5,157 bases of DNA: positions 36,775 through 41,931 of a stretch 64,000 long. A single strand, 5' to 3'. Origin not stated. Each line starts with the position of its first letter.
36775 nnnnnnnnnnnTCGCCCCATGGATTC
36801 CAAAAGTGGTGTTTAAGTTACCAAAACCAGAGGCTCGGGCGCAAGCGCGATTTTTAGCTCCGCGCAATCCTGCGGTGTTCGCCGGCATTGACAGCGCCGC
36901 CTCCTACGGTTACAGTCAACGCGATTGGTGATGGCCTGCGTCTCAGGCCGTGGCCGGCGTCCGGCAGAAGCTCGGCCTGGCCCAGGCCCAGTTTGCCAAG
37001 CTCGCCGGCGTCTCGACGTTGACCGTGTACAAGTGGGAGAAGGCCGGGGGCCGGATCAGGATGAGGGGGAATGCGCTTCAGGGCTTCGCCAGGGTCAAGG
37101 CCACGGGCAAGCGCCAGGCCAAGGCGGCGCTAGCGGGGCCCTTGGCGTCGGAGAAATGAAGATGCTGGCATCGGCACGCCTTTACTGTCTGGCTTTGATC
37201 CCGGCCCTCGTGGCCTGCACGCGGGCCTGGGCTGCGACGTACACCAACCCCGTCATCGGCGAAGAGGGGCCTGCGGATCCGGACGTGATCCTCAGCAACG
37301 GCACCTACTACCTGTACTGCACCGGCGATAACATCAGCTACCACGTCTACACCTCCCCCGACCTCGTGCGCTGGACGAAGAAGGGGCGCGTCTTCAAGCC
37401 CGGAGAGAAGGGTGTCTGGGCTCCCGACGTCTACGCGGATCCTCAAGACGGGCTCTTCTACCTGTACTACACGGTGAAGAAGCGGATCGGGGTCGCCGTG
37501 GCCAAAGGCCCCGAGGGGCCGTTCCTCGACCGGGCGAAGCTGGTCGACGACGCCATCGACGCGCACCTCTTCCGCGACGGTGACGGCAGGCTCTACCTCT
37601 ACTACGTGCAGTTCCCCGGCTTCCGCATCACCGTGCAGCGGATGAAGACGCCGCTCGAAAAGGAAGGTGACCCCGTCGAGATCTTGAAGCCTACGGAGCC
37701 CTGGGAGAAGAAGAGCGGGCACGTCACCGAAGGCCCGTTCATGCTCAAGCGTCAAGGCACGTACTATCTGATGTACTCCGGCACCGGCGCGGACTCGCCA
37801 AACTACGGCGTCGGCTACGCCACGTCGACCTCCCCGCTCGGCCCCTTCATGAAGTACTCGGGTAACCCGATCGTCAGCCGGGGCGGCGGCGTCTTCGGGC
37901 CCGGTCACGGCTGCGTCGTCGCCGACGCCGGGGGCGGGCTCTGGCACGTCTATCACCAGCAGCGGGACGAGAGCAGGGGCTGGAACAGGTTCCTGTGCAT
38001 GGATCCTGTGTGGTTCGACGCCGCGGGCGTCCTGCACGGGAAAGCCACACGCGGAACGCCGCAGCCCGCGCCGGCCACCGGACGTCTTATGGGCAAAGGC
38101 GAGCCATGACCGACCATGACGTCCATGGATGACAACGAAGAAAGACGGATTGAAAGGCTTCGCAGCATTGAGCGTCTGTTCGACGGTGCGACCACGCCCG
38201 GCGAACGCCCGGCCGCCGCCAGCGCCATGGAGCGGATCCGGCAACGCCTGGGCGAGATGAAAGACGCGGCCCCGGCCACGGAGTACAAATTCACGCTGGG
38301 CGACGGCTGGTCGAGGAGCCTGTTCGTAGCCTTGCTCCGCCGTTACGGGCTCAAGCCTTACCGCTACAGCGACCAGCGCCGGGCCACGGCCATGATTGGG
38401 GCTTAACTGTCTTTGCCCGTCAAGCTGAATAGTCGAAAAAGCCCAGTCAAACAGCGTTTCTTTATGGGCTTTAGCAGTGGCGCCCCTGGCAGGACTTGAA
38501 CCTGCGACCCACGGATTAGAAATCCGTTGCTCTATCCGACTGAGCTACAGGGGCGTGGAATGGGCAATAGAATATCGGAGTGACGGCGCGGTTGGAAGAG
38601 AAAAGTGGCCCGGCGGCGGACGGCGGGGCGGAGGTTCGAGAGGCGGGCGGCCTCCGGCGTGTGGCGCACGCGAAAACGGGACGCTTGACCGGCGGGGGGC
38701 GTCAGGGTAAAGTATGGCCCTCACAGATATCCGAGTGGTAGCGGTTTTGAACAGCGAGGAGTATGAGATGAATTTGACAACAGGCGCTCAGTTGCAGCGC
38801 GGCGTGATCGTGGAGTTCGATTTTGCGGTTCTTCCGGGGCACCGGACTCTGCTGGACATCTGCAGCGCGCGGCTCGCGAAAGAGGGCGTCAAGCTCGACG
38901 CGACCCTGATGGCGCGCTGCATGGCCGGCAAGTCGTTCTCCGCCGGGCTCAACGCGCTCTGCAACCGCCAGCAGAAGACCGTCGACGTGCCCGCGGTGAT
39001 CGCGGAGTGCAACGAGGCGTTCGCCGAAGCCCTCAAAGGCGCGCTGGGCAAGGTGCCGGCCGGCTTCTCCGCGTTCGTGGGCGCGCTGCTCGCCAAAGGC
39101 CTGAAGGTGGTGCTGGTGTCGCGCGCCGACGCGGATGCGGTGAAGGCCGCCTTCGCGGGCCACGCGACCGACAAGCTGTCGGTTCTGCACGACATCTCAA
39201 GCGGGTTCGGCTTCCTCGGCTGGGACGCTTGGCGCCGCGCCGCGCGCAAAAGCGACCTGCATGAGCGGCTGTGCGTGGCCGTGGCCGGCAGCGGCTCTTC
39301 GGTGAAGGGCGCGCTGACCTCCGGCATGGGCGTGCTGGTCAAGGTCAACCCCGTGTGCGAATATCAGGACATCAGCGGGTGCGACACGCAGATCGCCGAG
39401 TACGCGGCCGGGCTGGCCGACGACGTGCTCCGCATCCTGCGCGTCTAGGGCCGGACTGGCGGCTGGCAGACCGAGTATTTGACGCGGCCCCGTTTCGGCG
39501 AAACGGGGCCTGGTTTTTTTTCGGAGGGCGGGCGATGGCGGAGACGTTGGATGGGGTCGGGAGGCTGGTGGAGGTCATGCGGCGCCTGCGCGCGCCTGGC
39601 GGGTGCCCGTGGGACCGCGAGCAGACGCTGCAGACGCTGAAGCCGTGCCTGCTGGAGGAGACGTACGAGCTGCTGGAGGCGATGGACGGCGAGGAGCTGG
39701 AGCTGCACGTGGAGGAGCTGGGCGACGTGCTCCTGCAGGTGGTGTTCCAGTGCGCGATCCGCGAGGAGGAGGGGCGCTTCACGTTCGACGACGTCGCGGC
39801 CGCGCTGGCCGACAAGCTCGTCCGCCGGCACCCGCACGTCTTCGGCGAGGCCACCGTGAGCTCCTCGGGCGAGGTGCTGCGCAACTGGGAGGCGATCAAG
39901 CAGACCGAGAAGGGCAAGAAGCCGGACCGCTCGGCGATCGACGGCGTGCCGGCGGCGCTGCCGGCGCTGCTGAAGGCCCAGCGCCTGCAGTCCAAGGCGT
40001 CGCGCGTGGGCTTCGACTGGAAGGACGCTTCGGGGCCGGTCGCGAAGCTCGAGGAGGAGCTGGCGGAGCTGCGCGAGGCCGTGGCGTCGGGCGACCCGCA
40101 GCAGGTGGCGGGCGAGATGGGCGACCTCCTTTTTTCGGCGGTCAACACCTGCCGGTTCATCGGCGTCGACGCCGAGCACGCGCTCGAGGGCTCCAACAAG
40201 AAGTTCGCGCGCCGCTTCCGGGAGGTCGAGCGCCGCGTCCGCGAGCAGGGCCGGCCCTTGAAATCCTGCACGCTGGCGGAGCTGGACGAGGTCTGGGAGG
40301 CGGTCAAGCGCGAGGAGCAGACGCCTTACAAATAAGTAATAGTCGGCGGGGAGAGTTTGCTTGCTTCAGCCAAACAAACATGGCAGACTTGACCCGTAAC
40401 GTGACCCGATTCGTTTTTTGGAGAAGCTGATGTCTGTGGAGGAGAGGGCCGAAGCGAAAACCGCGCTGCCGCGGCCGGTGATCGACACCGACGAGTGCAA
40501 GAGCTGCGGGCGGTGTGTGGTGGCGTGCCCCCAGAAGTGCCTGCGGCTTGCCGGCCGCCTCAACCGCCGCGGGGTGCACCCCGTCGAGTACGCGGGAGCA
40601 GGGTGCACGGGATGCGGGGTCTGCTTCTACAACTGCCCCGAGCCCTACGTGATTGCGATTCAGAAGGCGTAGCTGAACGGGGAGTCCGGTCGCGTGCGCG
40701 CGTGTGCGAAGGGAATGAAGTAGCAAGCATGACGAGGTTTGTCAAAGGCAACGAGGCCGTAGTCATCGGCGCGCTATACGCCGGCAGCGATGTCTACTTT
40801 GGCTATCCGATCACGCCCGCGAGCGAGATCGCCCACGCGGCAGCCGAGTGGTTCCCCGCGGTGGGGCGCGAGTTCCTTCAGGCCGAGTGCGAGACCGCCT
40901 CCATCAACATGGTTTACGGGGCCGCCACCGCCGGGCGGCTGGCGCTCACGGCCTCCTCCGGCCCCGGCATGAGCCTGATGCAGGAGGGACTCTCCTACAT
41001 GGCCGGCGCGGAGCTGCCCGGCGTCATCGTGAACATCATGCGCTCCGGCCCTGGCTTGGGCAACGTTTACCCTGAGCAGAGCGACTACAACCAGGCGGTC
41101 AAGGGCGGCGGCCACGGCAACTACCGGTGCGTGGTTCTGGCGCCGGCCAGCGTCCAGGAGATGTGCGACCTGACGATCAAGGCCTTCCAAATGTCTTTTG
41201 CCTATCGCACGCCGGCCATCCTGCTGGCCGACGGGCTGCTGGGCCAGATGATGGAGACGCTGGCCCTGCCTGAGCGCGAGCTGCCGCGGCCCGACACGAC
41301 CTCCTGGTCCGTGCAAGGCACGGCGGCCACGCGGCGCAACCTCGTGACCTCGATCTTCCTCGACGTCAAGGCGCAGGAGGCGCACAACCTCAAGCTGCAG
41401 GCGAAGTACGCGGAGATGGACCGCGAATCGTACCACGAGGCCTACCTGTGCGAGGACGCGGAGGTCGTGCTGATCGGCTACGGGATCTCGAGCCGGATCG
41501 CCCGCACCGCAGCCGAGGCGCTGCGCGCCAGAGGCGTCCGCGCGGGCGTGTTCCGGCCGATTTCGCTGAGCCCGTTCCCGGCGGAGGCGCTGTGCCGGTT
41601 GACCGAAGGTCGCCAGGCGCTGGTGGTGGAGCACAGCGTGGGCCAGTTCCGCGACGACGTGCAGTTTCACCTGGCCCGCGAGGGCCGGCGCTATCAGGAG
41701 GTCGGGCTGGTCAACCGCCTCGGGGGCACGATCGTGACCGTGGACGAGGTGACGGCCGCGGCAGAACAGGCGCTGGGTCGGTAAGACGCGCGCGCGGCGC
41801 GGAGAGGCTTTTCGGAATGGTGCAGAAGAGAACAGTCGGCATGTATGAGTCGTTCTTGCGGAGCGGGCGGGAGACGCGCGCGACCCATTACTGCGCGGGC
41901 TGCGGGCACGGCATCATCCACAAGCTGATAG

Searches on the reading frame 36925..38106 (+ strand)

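Call 50: search_protein_families(library=pfam, proteins=[window:36925-38106:+], max_evalue=0.01)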
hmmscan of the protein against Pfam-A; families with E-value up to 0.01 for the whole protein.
window:36925-38106:+ (394 aa): 2 families
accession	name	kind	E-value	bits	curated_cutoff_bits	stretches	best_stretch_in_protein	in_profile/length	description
PF04616.20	Glyco_hydro_43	-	1.9e-55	188.7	32.2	1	106-368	1-286/288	Glycosyl hydrolases family 43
PF04041.19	Glyco_hydro_130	-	0.0036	16.7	26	0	229-297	63-128/320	beta-1,4-mannooligosaccharide phosphorylase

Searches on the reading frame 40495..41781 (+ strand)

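Call 50: search_protein_families(library=pfam, proteins=[window:40495-41781:+], max_evalue=0.01)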
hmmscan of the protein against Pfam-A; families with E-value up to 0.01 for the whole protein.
window:40495-41781:+ (429 aa): 3 families
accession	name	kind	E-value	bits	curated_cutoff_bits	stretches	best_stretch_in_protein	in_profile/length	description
PF01855.24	POR_N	-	4.7e-52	177.4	27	1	92-307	2-215/231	Pyruvate flavodoxin/ferredoxin oxidoreductase, thiamine diP-bdg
PF17147.9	PFOR_II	-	7e-18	65.3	27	1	322-419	1-102/102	Pyruvate:ferredoxin oxidoreductase core domain II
PF02780.25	Transketolase_C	-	3.1e-07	30.8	25.9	1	318-379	6-68/124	Transketolase, C-terminal domain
